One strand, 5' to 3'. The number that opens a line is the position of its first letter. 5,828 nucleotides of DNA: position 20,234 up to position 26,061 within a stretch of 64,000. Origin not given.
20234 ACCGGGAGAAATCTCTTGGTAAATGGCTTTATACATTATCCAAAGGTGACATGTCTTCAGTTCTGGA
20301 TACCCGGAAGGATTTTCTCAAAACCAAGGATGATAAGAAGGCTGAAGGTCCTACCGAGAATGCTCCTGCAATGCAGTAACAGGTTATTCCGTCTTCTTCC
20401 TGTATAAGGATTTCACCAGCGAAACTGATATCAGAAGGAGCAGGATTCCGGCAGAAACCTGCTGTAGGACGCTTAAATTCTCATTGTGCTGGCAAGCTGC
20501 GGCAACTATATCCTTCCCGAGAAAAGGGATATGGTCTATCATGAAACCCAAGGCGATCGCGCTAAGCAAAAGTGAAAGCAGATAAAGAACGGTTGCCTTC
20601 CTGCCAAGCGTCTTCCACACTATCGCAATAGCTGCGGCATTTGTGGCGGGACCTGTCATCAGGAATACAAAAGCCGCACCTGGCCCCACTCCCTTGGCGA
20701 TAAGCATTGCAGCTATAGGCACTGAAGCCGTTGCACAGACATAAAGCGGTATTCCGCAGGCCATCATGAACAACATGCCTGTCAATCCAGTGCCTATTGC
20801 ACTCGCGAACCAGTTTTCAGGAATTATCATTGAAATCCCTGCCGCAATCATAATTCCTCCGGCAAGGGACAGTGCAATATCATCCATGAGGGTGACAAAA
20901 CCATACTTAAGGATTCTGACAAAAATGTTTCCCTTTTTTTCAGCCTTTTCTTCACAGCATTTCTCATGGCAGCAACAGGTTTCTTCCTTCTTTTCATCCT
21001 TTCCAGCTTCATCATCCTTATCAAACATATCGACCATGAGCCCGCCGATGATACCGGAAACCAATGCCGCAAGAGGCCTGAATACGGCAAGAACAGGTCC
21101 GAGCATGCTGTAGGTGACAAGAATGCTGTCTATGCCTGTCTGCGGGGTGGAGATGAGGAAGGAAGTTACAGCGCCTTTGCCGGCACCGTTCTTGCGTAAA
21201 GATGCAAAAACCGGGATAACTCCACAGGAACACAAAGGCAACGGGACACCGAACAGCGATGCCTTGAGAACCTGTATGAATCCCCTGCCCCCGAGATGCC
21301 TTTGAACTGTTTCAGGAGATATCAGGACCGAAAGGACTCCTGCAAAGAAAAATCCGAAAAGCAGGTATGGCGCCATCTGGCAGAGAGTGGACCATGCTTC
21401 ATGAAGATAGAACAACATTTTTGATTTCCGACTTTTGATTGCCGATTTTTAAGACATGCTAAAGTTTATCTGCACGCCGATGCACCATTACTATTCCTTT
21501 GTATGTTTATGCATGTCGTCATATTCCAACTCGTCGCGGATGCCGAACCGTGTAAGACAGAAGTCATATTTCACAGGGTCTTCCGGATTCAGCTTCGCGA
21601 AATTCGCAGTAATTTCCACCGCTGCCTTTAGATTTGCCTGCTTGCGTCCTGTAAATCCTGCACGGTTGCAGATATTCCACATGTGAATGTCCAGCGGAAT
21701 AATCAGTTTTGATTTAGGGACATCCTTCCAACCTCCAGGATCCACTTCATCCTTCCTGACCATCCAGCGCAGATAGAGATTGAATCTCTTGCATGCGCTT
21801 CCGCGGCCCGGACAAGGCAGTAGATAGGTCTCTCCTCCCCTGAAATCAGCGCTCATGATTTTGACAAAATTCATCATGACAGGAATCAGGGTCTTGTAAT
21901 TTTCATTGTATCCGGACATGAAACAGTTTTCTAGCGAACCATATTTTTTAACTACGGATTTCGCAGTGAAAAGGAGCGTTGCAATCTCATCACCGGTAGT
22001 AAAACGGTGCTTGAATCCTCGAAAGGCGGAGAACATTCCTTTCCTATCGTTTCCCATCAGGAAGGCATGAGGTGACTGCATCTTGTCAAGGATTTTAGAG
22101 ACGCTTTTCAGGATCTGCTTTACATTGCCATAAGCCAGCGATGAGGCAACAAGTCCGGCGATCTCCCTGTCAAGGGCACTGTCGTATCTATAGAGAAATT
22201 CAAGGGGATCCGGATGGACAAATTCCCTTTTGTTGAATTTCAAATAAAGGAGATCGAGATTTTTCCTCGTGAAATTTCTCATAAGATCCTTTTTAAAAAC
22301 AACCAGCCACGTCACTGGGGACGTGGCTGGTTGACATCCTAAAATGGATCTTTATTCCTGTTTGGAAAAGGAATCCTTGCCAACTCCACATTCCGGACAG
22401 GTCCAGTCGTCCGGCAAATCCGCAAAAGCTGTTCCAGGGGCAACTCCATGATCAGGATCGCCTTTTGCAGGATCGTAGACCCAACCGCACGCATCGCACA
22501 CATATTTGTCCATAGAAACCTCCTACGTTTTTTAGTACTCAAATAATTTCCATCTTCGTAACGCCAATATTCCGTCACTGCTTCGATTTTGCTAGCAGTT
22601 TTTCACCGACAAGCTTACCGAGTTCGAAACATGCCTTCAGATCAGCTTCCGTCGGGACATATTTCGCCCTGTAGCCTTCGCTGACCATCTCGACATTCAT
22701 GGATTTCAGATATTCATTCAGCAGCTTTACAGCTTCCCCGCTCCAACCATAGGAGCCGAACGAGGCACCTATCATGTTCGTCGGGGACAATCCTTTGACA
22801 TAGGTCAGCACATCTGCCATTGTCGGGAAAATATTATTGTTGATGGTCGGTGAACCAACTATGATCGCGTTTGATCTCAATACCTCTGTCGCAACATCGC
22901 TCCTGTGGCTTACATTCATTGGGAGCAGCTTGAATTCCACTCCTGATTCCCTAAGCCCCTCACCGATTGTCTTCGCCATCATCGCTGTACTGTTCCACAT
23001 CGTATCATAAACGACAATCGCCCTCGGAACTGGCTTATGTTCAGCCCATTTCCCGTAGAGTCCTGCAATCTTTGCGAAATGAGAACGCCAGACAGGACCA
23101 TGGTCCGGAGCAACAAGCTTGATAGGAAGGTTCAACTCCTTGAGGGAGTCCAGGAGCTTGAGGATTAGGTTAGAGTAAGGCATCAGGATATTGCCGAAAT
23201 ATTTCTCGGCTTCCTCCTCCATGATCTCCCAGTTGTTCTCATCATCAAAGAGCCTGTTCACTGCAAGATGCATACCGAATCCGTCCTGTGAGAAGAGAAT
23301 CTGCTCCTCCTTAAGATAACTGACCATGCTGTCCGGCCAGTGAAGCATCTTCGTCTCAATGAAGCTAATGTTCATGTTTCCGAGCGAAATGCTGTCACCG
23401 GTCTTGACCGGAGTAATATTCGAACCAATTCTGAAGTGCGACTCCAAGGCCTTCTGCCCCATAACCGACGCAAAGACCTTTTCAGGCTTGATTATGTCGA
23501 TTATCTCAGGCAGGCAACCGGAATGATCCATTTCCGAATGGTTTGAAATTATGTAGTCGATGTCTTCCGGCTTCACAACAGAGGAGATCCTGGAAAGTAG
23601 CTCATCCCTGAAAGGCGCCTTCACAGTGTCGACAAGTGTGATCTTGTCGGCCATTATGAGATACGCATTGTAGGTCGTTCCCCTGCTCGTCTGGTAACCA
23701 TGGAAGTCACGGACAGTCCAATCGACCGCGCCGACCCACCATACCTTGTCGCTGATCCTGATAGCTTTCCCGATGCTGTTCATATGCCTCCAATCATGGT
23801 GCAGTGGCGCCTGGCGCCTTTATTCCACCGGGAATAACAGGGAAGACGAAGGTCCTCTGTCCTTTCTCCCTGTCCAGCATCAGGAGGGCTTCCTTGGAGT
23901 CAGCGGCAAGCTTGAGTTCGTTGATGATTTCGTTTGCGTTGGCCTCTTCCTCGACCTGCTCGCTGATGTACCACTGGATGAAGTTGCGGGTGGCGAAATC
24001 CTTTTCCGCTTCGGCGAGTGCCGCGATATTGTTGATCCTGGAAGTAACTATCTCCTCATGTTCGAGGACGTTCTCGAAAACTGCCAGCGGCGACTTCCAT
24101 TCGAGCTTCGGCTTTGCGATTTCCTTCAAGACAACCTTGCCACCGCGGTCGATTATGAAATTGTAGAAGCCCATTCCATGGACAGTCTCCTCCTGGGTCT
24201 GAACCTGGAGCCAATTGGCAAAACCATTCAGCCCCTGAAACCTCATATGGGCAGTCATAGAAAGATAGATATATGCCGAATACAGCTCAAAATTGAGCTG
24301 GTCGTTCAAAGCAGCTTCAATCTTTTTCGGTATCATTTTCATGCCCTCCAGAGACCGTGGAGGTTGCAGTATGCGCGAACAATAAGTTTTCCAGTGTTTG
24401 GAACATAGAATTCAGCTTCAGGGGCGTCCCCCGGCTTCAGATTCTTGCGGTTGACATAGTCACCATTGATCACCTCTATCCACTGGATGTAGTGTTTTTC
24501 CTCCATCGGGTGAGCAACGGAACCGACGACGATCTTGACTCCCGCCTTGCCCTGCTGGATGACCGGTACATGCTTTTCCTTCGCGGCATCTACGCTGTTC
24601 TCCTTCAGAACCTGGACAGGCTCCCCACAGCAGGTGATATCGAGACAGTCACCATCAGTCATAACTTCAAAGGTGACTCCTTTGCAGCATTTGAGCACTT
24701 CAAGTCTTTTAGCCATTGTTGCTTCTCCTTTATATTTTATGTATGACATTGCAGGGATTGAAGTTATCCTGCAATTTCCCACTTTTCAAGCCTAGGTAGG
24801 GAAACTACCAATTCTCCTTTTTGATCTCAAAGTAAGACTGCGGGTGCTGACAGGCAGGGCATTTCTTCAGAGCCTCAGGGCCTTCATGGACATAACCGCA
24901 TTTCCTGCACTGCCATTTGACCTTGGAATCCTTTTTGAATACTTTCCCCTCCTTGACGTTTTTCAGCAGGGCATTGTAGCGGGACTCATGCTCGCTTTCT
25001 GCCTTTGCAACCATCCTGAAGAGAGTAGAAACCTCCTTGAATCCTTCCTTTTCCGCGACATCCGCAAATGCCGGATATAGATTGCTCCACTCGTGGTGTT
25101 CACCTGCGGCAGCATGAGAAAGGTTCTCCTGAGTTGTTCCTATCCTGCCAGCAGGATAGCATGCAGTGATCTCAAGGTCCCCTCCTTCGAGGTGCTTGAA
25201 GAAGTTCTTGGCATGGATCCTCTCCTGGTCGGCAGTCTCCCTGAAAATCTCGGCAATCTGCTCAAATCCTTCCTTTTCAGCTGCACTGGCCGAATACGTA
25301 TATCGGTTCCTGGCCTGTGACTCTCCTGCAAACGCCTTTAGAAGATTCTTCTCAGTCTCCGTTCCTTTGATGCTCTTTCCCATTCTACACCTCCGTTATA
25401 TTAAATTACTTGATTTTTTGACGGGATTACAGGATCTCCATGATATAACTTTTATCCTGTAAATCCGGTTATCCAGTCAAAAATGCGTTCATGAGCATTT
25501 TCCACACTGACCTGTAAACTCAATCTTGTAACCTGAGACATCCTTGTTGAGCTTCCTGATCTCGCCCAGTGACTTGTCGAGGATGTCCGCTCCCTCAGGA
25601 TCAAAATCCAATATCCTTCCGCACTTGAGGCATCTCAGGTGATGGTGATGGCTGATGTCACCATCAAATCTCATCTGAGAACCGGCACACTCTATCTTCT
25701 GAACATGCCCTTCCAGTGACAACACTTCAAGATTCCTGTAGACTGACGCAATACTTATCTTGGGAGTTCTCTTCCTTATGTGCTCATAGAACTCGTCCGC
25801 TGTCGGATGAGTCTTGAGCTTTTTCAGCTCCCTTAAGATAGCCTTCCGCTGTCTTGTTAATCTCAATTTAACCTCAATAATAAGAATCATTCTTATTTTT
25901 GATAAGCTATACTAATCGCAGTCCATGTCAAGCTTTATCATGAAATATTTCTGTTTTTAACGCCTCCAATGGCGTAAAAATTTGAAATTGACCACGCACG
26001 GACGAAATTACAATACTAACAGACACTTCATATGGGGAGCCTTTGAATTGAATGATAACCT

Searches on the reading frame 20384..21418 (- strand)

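Call 73: search_protein_families(library=pfam, proteins=[window:20384-21418:-], max_evalue=0.00001)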
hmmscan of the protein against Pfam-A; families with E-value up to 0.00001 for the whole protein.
window:20384-21418:- (344 aa): 1 family
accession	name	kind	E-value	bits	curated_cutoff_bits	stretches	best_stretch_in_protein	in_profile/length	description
PF03773.19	ArsP_1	-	1.4e-43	149.6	32.3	1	10-294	11-292/294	Predicted permease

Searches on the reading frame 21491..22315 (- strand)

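Call 73: search_protein_families(library=pfam, proteins=[window:21491-22315:-], max_evalue=0.00001)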
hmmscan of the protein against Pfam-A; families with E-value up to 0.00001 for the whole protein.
window:21491-22315:- (274 aa): 1 family
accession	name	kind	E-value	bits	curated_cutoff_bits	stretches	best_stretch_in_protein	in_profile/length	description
PF09674.15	DUF2400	-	2e-74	250.9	25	1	36-259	1-224/225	Protein of unknown function (DUF2400)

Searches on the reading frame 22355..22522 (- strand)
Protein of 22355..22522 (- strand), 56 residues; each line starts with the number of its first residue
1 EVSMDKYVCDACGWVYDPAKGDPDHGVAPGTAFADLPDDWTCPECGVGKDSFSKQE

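Call 73: search_protein_families(library=pfam, proteins=[window:22355-22522:-], max_evalue=0.00001)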
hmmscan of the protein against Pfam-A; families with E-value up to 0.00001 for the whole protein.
window:22355-22522:- (56 aa): 1 family
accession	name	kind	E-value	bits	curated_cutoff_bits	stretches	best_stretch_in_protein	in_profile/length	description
PF00301.25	Rubredoxin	-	1.7e-25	89.2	23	1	6-52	1-47/47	Rubredoxin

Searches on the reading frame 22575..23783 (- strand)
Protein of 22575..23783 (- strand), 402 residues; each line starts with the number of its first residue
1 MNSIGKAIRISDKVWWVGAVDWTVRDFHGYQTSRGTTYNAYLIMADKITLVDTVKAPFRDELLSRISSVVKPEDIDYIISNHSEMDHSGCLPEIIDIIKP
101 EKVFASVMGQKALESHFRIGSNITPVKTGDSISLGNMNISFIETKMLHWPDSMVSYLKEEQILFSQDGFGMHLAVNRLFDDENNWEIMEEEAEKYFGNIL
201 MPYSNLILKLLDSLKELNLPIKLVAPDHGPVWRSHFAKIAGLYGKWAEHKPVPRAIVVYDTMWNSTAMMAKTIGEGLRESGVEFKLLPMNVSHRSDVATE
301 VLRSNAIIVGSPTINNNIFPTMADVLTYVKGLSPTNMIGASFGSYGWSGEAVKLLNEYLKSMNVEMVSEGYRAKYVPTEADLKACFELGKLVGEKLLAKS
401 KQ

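Call 73: search_protein_families(library=pfam, proteins=[window:22575-23783:-], max_evalue=0.00001)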
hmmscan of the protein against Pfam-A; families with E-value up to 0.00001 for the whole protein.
window:22575-23783:- (402 aa): 2 families
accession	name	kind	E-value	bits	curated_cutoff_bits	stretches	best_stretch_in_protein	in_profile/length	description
PF19583.5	ODP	-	3.1e-19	70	27.2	1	38-229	3-194/194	ODP family beta lactamase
PF00258.30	Flavodoxin_1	-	4e-15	56.6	25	1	257-388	1-142/143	Flavodoxin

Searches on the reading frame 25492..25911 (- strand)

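Call 73: search_protein_families(library=pfam, proteins=[window:25492-25911:-], max_evalue=0.00001)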
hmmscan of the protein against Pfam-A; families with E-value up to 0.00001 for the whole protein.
window:25492-25911:- (140 aa): 1 family
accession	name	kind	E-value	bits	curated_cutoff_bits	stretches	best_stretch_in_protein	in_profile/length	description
PF01475.25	FUR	-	1.1e-28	100.3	23.1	1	15-107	3-97/121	Ferric uptake regulator family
